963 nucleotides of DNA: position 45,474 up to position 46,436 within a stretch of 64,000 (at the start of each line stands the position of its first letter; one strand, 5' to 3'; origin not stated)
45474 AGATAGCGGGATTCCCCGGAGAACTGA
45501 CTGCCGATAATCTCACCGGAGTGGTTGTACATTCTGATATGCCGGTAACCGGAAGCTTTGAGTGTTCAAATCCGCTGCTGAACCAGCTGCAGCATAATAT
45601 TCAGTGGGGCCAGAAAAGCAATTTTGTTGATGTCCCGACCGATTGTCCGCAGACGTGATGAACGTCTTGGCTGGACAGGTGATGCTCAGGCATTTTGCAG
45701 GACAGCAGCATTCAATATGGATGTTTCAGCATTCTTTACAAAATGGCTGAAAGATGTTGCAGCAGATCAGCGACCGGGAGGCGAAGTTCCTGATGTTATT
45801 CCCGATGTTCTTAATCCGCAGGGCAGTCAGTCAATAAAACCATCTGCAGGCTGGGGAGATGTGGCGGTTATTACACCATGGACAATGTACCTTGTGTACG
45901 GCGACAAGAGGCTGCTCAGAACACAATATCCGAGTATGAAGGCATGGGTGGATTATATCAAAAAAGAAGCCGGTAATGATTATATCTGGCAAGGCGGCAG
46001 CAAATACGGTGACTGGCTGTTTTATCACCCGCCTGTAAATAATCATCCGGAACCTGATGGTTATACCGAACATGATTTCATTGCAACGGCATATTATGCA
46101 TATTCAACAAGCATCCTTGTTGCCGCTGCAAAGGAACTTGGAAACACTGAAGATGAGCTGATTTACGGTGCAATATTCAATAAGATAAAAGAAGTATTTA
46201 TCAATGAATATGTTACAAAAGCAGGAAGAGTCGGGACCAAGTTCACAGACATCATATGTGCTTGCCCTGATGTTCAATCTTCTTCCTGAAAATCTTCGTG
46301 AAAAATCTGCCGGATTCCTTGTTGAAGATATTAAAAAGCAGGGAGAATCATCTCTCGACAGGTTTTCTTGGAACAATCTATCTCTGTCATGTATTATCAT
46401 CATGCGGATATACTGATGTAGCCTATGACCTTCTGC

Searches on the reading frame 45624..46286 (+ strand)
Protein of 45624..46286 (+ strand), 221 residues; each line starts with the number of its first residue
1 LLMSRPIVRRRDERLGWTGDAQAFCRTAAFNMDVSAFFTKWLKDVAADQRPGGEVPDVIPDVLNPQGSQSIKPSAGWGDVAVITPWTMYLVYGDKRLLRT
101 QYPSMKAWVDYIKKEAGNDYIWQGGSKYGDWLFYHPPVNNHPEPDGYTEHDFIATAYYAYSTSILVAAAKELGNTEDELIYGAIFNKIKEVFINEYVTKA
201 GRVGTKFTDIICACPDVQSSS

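Call 73: search_protein_families(library=pfam, proteins=[window:45624-46286:+], max_evalue=0.0001)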
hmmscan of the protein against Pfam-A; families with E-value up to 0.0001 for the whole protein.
window:45624-46286:+ (221 aa): 1 family
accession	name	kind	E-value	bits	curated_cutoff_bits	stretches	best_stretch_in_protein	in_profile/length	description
PF17389.8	Bac_rhamnosid6H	-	7.4e-56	190.3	24.5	1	10-206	37-223/339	Bacterial alpha-L-rhamnosidase 6 hairpin glycosidase domain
